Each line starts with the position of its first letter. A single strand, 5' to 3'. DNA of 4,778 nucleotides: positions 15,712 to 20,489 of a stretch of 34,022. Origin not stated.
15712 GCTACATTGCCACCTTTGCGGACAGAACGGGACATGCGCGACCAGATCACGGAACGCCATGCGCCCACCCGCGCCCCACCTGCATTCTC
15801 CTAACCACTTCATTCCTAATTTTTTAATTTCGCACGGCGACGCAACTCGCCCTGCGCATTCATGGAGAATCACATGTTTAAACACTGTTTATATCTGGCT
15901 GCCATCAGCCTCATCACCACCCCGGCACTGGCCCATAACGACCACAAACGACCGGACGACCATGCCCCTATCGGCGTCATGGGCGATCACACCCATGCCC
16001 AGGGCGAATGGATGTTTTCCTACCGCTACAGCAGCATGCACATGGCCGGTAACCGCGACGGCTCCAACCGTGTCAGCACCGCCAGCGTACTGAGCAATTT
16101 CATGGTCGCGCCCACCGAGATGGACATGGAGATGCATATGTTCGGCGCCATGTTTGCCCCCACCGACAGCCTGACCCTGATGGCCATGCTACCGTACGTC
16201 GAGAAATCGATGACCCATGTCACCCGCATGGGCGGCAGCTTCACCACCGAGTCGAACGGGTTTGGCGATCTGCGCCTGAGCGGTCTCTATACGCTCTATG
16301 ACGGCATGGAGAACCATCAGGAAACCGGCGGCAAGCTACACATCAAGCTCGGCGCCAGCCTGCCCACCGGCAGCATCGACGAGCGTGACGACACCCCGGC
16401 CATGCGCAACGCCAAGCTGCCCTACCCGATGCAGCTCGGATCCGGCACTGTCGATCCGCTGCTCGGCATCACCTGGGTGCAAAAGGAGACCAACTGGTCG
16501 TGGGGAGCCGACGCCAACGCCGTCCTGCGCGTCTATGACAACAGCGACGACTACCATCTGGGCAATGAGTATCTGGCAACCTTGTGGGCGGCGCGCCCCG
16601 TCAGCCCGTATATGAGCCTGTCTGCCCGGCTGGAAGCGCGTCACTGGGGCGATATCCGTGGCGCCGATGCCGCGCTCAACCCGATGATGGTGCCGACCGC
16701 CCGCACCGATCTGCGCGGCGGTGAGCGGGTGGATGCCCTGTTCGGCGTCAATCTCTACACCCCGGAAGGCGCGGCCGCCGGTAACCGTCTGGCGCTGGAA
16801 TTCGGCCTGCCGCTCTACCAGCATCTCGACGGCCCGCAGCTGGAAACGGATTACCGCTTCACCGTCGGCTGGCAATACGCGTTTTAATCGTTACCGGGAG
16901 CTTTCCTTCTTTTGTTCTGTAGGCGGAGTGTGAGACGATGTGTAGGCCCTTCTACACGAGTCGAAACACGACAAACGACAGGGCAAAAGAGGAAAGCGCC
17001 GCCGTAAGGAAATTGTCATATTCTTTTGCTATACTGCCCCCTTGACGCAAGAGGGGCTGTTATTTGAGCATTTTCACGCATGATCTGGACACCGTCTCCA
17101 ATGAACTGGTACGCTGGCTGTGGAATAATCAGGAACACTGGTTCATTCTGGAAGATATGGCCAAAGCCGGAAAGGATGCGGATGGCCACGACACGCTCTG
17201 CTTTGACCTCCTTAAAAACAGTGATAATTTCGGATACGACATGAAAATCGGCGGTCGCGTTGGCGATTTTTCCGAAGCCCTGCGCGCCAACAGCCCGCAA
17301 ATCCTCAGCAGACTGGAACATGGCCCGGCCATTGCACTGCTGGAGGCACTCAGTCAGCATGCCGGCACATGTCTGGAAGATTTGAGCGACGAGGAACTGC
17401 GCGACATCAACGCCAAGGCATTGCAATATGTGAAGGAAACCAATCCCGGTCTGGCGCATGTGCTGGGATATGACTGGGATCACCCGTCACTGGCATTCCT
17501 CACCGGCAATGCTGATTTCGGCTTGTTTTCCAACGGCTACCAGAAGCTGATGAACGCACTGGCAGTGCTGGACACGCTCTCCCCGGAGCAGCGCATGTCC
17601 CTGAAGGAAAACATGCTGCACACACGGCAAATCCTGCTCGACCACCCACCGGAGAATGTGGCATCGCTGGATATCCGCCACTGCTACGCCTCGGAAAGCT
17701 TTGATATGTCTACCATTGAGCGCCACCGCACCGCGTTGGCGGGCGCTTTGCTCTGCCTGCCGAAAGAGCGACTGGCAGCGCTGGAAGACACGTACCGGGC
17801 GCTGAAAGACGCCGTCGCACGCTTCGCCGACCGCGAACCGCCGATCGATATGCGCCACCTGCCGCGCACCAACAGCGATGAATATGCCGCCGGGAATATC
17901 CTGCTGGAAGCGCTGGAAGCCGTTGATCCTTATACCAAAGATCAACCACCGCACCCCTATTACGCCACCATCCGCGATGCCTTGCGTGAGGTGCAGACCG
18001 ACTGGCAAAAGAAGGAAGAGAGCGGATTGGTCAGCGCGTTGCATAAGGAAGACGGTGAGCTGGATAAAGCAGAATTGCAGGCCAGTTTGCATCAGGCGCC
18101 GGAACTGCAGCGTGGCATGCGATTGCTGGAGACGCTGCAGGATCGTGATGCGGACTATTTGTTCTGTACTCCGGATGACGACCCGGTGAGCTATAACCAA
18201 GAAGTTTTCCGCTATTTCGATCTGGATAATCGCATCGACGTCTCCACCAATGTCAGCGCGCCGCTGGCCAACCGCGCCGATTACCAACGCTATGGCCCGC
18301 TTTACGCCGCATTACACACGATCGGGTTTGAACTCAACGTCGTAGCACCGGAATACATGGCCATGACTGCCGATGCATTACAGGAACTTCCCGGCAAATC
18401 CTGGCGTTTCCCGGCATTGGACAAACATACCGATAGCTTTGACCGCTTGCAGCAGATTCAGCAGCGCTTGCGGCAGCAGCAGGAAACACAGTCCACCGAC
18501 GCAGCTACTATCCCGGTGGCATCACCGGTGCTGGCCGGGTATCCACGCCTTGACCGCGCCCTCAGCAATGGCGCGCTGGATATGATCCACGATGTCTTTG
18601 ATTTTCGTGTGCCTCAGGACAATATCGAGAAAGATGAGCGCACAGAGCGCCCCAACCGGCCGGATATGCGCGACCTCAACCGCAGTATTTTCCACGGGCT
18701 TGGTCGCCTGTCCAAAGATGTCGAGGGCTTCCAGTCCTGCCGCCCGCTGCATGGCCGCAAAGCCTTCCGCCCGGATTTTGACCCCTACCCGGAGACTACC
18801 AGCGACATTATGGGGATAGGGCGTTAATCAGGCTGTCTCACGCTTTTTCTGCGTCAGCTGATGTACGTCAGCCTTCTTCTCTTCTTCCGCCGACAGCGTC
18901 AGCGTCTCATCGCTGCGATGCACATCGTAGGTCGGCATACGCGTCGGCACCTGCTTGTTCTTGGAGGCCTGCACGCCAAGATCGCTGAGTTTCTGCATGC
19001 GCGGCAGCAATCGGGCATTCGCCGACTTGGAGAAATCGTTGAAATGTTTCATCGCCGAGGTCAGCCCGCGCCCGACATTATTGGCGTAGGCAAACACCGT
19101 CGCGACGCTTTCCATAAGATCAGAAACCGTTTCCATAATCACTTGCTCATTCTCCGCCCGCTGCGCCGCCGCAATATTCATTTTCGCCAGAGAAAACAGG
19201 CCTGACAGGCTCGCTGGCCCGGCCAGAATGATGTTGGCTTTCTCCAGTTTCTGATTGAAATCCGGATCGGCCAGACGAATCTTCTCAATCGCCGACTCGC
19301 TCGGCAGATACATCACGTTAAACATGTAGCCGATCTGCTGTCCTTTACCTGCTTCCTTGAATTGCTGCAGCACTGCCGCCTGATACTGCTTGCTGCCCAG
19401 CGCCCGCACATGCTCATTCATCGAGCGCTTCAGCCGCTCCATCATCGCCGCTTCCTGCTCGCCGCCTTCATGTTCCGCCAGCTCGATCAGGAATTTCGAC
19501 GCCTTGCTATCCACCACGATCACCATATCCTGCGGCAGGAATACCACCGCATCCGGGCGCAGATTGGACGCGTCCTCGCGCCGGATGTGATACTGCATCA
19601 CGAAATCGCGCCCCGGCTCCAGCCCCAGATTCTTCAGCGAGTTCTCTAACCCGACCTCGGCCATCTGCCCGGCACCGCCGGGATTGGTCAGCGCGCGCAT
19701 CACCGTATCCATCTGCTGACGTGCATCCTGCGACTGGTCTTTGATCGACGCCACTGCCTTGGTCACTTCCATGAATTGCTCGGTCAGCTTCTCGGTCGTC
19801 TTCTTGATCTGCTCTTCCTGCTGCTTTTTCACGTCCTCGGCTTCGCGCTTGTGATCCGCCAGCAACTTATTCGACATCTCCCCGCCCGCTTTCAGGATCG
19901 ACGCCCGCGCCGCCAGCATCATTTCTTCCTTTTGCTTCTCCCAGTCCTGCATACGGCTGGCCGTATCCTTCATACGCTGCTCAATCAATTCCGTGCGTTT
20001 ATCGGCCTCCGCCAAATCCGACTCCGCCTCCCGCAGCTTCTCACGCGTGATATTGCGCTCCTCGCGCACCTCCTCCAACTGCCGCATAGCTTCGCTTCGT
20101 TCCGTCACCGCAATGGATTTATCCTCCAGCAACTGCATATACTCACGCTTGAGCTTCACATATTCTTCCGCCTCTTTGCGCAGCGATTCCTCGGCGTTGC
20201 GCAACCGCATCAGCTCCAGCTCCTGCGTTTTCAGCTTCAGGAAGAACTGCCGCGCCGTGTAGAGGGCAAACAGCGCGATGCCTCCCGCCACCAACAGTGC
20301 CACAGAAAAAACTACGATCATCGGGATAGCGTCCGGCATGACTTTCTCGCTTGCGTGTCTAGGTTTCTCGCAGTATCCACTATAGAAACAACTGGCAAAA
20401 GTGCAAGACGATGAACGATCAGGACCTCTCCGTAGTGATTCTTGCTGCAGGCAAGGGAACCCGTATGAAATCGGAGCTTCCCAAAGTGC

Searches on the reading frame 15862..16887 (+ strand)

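Call 6: search_protein_families(library=pfam, proteins=[window:15862-16887:+], max_evalue=0.001)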
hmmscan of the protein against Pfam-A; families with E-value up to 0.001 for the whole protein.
window:15862-16887:+ (341 aa): 1 family
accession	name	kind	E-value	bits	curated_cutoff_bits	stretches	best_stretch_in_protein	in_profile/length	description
PF13557.12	Phenol_MetA_deg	-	7.1e-10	39.8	22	1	96-250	33-171/242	Putative MetA-pathway of phenol degradation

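Call 54: search_protein_families(library=pfam, proteins=[window:15862-16887:+], max_evalue=0.1)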
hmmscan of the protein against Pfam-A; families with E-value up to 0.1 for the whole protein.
window:15862-16887:+ (341 aa): 1 family
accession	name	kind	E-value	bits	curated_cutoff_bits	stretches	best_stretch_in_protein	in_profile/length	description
PF13557.12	Phenol_MetA_deg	-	7.1e-10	39.8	22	1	96-250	33-171/242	Putative MetA-pathway of phenol degradation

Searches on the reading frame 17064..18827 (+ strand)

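Call 6: search_protein_families(library=pfam, proteins=[window:17064-18827:+], max_evalue=0.001)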
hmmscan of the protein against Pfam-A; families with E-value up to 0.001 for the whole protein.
window:17064-18827:+ (587 aa): 0 families

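Call 54: search_protein_families(library=pfam, proteins=[window:17064-18827:+], max_evalue=0.1)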
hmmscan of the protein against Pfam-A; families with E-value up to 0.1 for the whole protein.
window:17064-18827:+ (587 aa): 1 family
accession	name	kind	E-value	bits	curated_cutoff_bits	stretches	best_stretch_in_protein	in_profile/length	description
PF20142.4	Scaffold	-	0.01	16.9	24.6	0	465-538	48-108/139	Scaffold domain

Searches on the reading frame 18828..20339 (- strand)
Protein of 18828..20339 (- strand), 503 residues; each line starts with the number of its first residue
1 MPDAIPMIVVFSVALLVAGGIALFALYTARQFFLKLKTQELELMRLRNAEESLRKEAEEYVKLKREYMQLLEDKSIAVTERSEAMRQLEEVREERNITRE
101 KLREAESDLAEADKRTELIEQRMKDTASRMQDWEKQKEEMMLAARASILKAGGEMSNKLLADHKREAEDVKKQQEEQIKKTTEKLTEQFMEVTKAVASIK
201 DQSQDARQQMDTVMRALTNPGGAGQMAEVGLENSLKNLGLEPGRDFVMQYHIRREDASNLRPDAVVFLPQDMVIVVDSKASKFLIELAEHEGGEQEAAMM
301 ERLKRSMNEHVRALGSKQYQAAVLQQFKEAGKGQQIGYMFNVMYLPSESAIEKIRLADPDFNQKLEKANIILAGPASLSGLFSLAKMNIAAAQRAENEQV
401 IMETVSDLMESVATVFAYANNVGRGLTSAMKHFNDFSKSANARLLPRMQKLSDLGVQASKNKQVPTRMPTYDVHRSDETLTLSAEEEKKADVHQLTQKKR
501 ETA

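Call 6: search_protein_families(library=pfam, proteins=[window:18828-20339:-], max_evalue=0.001)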
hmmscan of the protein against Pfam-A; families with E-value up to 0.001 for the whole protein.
window:18828-20339:- (503 aa): 1 family
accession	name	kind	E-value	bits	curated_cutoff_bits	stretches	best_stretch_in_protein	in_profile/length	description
PF02646.22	RmuC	-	1e-48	166.4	26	1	172-460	15-290/291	RmuC family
